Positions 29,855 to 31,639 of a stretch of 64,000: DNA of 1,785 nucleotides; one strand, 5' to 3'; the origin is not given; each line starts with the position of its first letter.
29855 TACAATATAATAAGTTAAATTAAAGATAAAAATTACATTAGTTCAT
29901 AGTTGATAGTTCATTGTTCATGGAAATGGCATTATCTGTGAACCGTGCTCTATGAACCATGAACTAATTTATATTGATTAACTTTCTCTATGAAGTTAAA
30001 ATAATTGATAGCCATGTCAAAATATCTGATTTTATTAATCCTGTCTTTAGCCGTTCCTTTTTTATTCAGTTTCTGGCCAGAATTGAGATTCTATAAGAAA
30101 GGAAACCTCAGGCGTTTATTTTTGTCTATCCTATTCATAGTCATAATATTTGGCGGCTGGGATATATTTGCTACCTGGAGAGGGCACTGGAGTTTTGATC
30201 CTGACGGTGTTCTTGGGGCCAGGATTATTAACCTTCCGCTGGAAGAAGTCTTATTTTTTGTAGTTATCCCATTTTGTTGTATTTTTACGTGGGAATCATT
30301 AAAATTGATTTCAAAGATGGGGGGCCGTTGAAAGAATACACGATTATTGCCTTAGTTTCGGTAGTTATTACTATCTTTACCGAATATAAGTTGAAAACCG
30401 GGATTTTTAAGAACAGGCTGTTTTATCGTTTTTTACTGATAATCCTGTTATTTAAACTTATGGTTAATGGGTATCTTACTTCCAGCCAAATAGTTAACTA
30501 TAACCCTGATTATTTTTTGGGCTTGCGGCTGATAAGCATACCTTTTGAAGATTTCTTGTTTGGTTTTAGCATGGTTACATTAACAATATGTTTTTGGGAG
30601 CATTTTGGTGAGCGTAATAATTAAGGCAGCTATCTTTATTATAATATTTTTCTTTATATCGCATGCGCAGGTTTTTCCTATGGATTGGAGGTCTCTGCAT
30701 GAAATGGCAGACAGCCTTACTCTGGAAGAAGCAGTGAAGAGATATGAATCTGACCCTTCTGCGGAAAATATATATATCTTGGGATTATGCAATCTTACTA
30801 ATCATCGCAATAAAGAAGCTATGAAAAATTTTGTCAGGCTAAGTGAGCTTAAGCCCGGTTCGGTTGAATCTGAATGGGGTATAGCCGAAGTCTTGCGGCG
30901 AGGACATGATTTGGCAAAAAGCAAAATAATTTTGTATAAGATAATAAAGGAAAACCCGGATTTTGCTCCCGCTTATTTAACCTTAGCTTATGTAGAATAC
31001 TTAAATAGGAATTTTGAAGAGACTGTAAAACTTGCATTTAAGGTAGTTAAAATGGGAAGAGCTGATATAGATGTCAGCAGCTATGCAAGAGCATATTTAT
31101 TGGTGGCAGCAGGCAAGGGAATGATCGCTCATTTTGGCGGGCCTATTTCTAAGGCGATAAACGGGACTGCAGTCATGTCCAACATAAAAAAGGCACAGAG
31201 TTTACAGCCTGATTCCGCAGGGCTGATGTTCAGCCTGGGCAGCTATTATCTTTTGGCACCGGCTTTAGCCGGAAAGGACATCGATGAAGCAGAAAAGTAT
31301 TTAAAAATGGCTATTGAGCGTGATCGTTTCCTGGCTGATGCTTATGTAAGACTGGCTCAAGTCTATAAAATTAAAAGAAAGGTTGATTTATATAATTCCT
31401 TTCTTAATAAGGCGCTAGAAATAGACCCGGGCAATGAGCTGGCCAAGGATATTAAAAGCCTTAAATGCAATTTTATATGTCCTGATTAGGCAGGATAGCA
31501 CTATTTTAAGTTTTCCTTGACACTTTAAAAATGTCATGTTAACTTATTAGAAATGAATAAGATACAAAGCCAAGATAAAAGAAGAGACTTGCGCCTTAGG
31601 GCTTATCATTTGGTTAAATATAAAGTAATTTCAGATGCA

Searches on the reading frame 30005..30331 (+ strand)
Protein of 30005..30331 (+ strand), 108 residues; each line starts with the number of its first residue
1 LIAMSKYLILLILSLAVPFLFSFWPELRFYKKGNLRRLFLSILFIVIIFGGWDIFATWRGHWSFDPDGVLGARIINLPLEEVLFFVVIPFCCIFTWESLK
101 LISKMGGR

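Call 3: search_protein_families(library=pfam, proteins=[window:30005-30331:+], max_evalue=0.01)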
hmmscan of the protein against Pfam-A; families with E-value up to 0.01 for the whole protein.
window:30005-30331:+ (108 aa): 1 family
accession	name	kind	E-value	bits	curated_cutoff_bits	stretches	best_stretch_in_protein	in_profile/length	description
PF18916.5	Lycopene_cyc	-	1.4e-12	48.5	27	1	7-97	4-90/92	Lycopene cyclase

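Call 4: search_protein_families(library=ncbifam, proteins=[window:30005-30331:+], max_evalue=0.01)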
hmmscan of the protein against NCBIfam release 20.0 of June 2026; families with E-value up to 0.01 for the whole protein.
window:30005-30331:+ (108 aa): 1 family
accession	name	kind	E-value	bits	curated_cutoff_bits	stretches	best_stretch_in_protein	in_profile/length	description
TIGR03462.1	CarR_dom_SF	subfamily_domain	1.4e-19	70.4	39.4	1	6-94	2-87/89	lycopene cyclase domain-containing protein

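Call 40: find_homologous_proteins(query=window:30005-30331:+, max_evalue=0.001)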
Query window:30005-30331:+ (108 aa): 297 proteins with E <= 0.001 among 313 candidates; the best 120 are listed.
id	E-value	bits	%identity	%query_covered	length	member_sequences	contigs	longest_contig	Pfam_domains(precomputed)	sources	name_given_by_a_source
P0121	2.7e-63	229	100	97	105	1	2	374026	PF18916.6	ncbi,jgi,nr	ncbi:MAG: lycopene cyclase domain-containing protein [Candidatus Omnitrophota bacterium]|jgi:lycopen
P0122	1.8e-40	156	71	94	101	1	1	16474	PF18916.6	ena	-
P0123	2.0e-40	156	71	94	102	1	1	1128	PF18916.6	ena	-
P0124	9.1e-40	154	67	95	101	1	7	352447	PF18916.6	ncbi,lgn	-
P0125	1.4e-39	153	69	94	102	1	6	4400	PF18916.6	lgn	-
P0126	1.5e-39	153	67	93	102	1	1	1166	PF18916.6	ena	-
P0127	2.1e-39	152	67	94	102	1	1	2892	PF18916.6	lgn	-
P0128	2.5e-39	152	68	94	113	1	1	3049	PF18916.6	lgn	-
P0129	2.9e-39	152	65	94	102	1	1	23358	PF18916.6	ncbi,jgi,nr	ncbi:MAG: lycopene cyclase domain-containing protein [Candidatus Omnitrophota bacterium]|nr:MAG: lyc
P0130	3.1e-39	152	69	97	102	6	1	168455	PF18916.6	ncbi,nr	ncbi:MAG: lycopene cyclase domain-containing protein [Candidatus Omnitrophica bacterium]|nr:lycopene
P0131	3.6e-39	152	72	90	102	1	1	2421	PF18916.6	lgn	-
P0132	5.2e-39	151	67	93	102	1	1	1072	PF18916.6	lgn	-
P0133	5.6e-39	151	68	94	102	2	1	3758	PF18916.6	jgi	-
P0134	8.4e-39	150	67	94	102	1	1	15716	PF18916.6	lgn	-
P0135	9.6e-39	150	72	93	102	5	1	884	PF18916.6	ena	-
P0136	1.2e-38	150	68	94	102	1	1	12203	PF18916.6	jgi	-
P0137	1.2e-38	150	70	94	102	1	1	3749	PF18916.6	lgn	-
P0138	1.4e-38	150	67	94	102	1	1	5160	PF18916.6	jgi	-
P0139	1.6e-38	150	67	93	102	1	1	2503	PF18916.6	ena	-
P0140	1.6e-38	149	68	93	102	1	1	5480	PF18916.6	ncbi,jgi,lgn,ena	-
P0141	1.7e-38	149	70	93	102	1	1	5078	PF18916.6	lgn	-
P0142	1.8e-38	149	68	94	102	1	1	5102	PF18916.6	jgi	jgi:lycopene cyclase domain-containing protein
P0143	4.9e-38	148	66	94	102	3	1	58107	PF18916.6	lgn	-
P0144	6.7e-38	147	69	93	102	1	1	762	PF18916.6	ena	-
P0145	7.6e-38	147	68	95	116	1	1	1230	PF18916.6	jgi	-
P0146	1.0e-37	147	65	97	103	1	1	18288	PF18916.6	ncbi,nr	ncbi:MAG: lycopene cyclase domain-containing protein [Candidatus Omnitrophica bacterium]|nr:lycopene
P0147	1.4e-37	146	67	95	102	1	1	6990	PF18916.6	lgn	-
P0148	1.4e-37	146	64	94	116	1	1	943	PF18916.6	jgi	-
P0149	2.8e-37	145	68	93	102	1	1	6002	PF18916.6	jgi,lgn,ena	-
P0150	3.6e-37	145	66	94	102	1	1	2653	PF18916.6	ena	-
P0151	3.8e-37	145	65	96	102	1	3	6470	PF18916.6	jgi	jgi:lycopene cyclase domain-containing protein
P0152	4.0e-37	145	68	94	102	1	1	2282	PF18916.6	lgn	-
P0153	4.7e-37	145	70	94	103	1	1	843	PF18916.6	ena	-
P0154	5.0e-37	145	66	94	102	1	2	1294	PF18916.6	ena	-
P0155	7.4e-37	144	67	93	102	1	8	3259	PF18916.6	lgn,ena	-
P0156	8.0e-37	144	67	94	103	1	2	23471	PF18916.6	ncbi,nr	ncbi:MAG: lycopene cyclase domain-containing protein [Candidatus Omnitrophica bacterium]|nr:lycopene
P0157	8.5e-37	144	65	94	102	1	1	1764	PF18916.6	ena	-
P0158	9.0e-37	144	66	93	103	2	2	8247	PF18916.6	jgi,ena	jgi:lycopene cyclase domain-containing protein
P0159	9.3e-37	144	69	94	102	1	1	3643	PF18916.6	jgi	-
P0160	1.1e-36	144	68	93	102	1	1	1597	PF18916.6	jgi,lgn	-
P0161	1.5e-36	143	65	93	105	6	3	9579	PF18916.6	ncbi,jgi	-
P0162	1.6e-36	143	66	88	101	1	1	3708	PF18916.6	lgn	-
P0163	1.9e-36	143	65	93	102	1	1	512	PF18916.6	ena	-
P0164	2.1e-36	143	64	94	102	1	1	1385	PF18916.6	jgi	jgi:lycopene cyclase domain-containing protein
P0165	2.2e-36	143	64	77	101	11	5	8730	PF18916.6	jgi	jgi:lycopene cyclase domain-containing protein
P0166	2.3e-36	143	67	93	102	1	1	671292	PF18916.6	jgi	-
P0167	2.6e-36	142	66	92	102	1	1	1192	PF18916.6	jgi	-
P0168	2.9e-36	142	67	93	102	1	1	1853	PF18916.6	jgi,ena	-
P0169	2.9e-36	142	67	94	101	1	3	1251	PF18916.6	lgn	-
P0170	3.4e-36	142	67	93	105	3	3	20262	PF18916.6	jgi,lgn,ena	-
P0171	4.7e-36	142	66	94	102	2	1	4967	PF18916.6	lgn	-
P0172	4.7e-36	142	61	99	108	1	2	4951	PF18916.6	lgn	-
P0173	5.4e-36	141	68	90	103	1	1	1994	PF18916.6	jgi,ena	-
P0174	6.5e-36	141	69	81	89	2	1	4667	PF18916.6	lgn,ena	-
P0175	8.1e-36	141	66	93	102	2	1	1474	PF18916.6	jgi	jgi:lycopene cyclase domain-containing protein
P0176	9.2e-36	141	67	87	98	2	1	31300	PF18916.6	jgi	jgi:lycopene cyclase domain-containing protein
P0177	9.6e-36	141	61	92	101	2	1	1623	PF18916.6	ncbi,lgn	-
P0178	1.0e-35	140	64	94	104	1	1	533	PF18916.6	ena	-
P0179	1.2e-35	140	61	93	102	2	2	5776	PF18916.6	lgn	-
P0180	1.2e-35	140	67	90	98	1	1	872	PF18916.6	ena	-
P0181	2.5e-35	139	65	93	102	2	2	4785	PF18916.6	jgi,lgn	jgi:lycopene cyclase domain-containing protein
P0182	2.7e-35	139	64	94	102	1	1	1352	PF18916.6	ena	-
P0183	3.1e-35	139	64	94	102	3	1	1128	PF18916.6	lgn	-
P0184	3.3e-35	139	63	94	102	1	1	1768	PF18916.6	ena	-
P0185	3.5e-35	139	64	93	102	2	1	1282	PF18916.6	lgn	-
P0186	3.7e-35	139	67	90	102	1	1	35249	PF18916.6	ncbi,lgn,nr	ncbi:MAG: lycopene cyclase domain-containing protein [Candidatus Omnitrophica bacterium]|nr:lycopene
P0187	4.0e-35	139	65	92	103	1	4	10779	PF18916.6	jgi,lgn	-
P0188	4.0e-35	139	65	92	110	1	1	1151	PF18916.6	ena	-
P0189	4.1e-35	138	65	96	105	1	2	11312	PF18916.6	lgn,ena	-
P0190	4.2e-35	138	59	98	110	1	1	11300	PF18916.6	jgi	jgi:lycopene cyclase domain-containing protein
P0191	5.1e-35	138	60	94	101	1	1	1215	PF18916.6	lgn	-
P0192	5.7e-35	138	65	95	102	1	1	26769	PF18916.6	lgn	-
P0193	5.7e-35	138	62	96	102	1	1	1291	PF18916.6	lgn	-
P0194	5.9e-35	138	56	97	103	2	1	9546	PF18916.6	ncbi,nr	ncbi:MAG: lycopene cyclase domain-containing protein [Candidatus Omnitrophica bacterium]|nr:lycopene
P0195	6.7e-35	138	63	94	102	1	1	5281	PF18916.6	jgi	-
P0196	7.2e-35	138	62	94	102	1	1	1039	PF18916.6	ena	-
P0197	7.6e-35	138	65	94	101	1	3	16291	PF18916.6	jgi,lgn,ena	-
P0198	8.1e-35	138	59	100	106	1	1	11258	PF18916.6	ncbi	ncbi:MAG: lycopene cyclase domain-containing protein [Candidatus Omnitrophota bacterium]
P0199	1.1e-34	137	62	94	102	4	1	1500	PF18916.6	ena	-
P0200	1.1e-34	137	65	94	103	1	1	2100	PF18916.6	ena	-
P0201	1.1e-34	137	66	94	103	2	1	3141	PF18916.6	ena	-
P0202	1.2e-34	137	68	90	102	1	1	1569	PF18916.6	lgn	-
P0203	1.3e-34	137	63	94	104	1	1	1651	PF18916.6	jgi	jgi:lycopene cyclase domain-containing protein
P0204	1.6e-34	137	62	94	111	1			PF18916.6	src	-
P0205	1.7e-34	137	65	89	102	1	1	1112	PF18916.6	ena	-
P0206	1.7e-34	136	64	97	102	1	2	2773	PF18916.6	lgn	-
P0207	1.8e-34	136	66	90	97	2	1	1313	PF18916.6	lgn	-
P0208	1.9e-34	136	66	92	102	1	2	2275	PF18916.6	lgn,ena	-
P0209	2.4e-34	136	64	97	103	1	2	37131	PF18916.6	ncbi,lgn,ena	-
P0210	2.7e-34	136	66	90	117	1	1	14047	PF18916.6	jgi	jgi:lycopene cyclase domain-containing protein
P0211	2.7e-34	136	61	94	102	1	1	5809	PF18916.6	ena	-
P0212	3.0e-34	136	64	94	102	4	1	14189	PF18916.6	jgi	-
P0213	3.1e-34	136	63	94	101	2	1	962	PF18916.6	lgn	-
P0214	3.2e-34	136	64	94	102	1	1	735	PF18916.6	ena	-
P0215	3.3e-34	136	62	94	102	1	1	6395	PF18916.6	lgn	-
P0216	4.0e-34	135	65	94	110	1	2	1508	PF18916.6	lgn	-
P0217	4.1e-34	135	66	93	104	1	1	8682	PF18916.6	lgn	-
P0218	4.5e-34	135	63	90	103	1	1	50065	PF18916.6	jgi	-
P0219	4.6e-34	135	66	93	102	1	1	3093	PF18916.6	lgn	-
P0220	4.6e-34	135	66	90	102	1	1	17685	PF18916.6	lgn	-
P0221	4.8e-34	135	60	94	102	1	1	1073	PF18916.6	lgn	-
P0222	4.9e-34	135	65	94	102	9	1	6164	PF18916.6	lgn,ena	-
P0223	5.0e-34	135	62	97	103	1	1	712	PF18916.6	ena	-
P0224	5.2e-34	135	58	97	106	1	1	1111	PF18916.6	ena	-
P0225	5.3e-34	135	68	88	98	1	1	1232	PF18916.6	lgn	-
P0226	5.8e-34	135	65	94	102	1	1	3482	PF18916.6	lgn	-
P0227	6.0e-34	135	70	90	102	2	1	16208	PF18916.6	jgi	-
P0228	6.1e-34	135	66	89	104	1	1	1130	PF18916.6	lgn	-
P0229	9.0e-34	134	65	94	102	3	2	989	PF18916.6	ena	-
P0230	9.6e-34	134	61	94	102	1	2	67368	PF18916.6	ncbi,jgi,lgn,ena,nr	ncbi:MAG: lycopene cyclase domain-containing protein [Candidatus Omnitrophica bacterium]|jgi:lycopen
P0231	1.1e-33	134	62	94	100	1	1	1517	PF18916.6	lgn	-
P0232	1.2e-33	134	65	93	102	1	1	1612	PF18916.6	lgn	-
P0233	1.2e-33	134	62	94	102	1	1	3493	PF18916.6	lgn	-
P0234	1.4e-33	134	62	93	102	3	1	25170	PF18916.6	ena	-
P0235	1.6e-33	133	65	94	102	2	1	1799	PF18916.6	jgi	-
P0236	1.7e-33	133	66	94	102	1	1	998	PF18916.6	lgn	-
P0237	1.7e-33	133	62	94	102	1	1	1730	PF18916.6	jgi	jgi:lycopene cyclase domain-containing protein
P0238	1.7e-33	133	62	90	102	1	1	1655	PF18916.6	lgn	-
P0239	1.9e-33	133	61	94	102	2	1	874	PF18916.6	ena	-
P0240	2.1e-33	133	70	81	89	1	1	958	PF18916.6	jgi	-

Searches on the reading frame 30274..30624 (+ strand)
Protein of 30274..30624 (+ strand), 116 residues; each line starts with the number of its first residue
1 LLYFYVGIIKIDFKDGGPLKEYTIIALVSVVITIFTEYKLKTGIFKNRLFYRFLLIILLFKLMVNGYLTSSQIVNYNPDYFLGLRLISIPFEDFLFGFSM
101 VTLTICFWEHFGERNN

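Call 3: search_protein_families(library=pfam, proteins=[window:30274-30624:+], max_evalue=0.01)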
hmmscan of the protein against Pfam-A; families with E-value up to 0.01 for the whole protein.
window:30274-30624:+ (116 aa): 1 family
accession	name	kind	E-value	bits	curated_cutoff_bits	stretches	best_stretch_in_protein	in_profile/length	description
PF18916.5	Lycopene_cyc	-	1.9e-15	57.6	27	1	22-111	4-92/92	Lycopene cyclase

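Call 4: search_protein_families(library=ncbifam, proteins=[window:30274-30624:+], max_evalue=0.01)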
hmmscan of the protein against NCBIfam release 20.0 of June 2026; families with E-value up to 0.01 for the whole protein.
window:30274-30624:+ (116 aa): 1 family
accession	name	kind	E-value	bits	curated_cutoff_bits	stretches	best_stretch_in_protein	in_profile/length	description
TIGR03462.1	CarR_dom_SF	subfamily_domain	3.5e-17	62.7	39.4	1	21-108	2-88/89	lycopene cyclase domain-containing protein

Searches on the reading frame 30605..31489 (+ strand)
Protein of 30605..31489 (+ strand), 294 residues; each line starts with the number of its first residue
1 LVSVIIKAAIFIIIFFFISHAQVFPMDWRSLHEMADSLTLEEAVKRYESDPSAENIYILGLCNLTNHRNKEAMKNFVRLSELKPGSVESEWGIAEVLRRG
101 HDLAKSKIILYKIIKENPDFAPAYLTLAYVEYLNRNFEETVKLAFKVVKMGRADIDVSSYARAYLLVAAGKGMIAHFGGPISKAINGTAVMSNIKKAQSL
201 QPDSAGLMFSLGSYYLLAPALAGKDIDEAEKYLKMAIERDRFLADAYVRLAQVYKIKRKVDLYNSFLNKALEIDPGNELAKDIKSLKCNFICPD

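Call 3: search_protein_families(library=pfam, proteins=[window:30605-31489:+], max_evalue=0.01)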
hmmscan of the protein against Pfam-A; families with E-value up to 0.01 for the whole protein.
window:30605-31489:+ (294 aa): 12 families
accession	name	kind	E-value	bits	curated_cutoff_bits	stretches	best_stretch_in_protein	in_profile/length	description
PF13431.12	TPR_17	-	5.3e-08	33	24.4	0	112-139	4-31/34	Tetratricopeptide repeat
PF25060.1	ARM_TT21_2nd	-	6.9e-08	32.7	27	0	224-255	236-267/270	Tetratricopeptide repeat protein 21 second ARM domain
PF25062.1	ARM_TT21_N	-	1e-06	29.1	40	1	47-140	129-221/222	Tetratricopeptide repeat protein 21 N-terminal ARM repeat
PF14559.12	TPR_19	-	2.7e-06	28.1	25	0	66-127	4-64/68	Tetratricopeptide repeat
PF23914.1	TPR_CcmH_CycH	-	5e-06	26.9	42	1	57-143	54-143/158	Cytochrome c-type biogenesis protein H TPR domain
PF00515.34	TPR_1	-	1.4e-05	25.1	27.8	0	224-240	15-31/34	Tetratricopeptide repeat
PF13428.12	TPR_14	-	9.1e-05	23.2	23.5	0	222-253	13-44/44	Tetratricopeptide repeat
PF13181.12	TPR_8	-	9.4e-05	22.7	25.7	0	244-276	1-33/34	Tetratricopeptide repeat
PF07719.23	TPR_2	-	0.00033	21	27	0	54-85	2-33/34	Tetratricopeptide repeat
PF16811.11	TAtT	-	0.0036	17.1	26.5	1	204-278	162-238/263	TRAP transporter T-component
PF13432.12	TPR_16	-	0.004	18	32.7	0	222-275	9-62/65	Tetratricopeptide repeat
PF13174.12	TPR_6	-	0.0085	17.1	26.3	0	91-119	4-32/33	Tetratricopeptide repeat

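Call 4: search_protein_families(library=ncbifam, proteins=[window:30605-31489:+], max_evalue=0.01)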
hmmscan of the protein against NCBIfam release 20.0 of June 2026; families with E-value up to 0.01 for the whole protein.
window:30605-31489:+ (294 aa): 6 families
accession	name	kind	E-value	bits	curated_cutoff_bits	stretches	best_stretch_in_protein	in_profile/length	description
TIGR02917.1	PEP_TPR_lipo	equivalog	1.8e-12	46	312.2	2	39-156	109-228/899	XrtA/PEP-CTERM system TPR-repeat protein PrsT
NF040959.1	MamA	equivalog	2.5e-07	30.3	200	0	192-276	92-171/204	magnetosome protein MamA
TIGR02521.1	type_IV_pilW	equivalog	6.5e-07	29.1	154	0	221-277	42-98/234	type IV pilus biogenesis/stability protein PilW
NF008756.0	PRK11788.1-4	equivalog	0.00013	21.1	474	1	110-277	129-282/389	lipopolysaccharide assembly protein LapB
NF047371.1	FlcA_CTERM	equivalog_domain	0.0074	14.8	300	0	53-157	122-227/646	periplasmic flagellar collar protein FlcA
NF047558.1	TPR_END_plus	domain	0.0088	16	32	0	246-276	1-31/56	TPR end-of-group domain-containing protein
